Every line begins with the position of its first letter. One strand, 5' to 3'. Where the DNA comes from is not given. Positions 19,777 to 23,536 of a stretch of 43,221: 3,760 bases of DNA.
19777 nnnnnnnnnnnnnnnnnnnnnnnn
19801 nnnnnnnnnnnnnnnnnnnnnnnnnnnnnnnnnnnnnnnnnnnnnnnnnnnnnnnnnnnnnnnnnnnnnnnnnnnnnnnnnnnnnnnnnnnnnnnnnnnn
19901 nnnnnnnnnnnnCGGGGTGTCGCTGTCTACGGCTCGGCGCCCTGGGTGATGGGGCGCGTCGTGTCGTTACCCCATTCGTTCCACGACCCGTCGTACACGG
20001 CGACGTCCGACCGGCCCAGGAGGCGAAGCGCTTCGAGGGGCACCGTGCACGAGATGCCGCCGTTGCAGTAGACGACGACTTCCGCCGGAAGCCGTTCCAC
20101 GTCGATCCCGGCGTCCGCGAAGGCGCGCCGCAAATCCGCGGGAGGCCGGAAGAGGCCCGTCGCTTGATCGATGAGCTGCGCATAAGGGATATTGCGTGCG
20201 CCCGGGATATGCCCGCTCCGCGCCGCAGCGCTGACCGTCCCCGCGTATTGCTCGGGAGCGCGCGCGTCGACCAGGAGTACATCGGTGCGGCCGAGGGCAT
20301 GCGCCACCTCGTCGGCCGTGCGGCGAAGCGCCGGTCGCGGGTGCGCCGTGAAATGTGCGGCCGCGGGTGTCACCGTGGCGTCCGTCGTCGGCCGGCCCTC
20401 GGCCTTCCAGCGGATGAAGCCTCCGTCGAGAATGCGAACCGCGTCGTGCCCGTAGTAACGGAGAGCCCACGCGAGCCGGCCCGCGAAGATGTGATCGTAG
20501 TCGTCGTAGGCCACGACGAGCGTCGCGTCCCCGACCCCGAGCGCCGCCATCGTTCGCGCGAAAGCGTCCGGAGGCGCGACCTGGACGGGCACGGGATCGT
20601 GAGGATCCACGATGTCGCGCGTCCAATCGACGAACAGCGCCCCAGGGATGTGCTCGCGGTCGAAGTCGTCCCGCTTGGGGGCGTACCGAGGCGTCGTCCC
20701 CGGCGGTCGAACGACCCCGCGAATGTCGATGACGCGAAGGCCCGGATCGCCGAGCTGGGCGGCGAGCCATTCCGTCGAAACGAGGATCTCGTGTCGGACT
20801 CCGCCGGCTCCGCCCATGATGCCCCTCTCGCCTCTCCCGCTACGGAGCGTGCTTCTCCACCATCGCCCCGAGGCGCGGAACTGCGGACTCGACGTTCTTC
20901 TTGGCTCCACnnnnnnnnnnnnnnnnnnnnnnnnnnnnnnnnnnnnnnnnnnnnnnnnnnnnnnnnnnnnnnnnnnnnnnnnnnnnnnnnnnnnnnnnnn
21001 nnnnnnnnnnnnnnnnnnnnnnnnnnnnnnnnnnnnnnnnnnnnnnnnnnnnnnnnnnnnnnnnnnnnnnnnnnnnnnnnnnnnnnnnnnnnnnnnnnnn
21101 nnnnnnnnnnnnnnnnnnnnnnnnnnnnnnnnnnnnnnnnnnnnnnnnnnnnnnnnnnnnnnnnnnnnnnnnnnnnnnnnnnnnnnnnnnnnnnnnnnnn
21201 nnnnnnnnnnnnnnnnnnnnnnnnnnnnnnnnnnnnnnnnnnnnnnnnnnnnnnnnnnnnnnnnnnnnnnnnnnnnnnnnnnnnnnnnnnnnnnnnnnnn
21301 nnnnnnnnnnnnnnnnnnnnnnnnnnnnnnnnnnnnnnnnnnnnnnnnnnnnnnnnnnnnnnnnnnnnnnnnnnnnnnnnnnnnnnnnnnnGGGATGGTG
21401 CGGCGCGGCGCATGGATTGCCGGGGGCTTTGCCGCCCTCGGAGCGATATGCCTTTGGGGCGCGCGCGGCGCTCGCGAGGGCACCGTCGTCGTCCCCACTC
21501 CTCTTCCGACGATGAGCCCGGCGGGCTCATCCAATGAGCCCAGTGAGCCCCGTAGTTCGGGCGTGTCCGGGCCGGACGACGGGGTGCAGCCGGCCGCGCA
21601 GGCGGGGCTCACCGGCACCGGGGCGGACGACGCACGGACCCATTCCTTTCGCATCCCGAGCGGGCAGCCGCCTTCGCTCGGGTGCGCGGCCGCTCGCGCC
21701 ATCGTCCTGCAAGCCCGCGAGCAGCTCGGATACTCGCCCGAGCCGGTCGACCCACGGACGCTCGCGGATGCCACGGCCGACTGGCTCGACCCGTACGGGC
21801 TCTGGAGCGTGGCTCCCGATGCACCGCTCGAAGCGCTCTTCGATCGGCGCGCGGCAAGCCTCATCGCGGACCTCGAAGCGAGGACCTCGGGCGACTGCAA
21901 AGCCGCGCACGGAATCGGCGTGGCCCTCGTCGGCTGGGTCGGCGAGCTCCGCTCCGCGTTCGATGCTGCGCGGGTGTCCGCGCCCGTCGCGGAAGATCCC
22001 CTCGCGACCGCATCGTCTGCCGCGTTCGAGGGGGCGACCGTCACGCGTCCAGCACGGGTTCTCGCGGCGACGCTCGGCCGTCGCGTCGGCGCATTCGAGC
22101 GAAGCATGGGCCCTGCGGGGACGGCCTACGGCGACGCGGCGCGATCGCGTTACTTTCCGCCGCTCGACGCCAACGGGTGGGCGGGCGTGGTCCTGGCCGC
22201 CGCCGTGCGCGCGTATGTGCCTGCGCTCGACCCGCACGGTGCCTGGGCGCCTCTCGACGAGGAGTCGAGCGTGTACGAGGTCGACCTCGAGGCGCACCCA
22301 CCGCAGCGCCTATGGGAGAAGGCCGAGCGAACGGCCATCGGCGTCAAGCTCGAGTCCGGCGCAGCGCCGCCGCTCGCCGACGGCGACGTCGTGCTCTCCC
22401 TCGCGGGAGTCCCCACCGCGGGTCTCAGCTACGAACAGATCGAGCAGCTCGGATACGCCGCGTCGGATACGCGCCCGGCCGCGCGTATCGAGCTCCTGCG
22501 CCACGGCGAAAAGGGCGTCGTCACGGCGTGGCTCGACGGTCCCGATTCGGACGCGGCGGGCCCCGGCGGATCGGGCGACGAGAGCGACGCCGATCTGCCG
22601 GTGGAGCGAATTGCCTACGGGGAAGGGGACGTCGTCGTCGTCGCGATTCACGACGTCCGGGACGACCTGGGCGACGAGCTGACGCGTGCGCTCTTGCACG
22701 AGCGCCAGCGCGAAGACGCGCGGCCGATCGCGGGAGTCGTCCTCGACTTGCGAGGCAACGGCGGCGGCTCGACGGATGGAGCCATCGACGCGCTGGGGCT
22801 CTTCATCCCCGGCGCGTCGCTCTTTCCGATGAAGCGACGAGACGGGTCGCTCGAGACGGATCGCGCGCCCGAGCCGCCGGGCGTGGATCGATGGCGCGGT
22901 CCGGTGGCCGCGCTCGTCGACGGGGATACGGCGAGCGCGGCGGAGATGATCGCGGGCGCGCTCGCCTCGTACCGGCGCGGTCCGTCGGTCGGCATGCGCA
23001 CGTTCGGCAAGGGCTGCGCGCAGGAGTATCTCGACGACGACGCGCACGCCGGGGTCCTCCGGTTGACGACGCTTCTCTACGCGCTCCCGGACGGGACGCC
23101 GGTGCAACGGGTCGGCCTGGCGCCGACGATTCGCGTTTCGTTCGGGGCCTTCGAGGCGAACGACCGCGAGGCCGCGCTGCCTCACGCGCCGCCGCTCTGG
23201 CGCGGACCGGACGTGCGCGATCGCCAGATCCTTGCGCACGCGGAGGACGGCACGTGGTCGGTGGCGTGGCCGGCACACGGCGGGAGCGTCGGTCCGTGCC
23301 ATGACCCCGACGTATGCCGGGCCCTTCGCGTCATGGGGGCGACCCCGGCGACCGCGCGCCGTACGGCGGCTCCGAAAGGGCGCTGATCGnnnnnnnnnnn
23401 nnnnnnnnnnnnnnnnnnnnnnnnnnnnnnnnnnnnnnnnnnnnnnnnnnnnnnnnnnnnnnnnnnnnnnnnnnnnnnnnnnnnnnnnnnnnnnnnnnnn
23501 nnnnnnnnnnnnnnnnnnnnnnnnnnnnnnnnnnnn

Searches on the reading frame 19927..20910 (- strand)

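Call 14: search_protein_families(library=pfam, proteins=[window:19927-20910:-], max_evalue=0.001)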
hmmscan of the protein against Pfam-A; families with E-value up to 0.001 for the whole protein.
window:19927-20910:- (327 aa): 1 family
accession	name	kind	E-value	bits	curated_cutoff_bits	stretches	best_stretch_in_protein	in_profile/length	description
PF00581.25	Rhodanese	-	1.9e-30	105.8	22.2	2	198-315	1-101/102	Rhodanese-like domain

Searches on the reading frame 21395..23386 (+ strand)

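Call 14: search_protein_families(library=pfam, proteins=[window:21395-23386:+], max_evalue=0.001)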
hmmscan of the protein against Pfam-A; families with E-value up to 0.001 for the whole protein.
window:21395-23386:+ (663 aa): 1 family
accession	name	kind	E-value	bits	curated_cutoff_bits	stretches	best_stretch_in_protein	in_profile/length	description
PF03572.23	Peptidase_S41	-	1.5e-30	106.4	24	1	427-581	16-165/165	Peptidase family S41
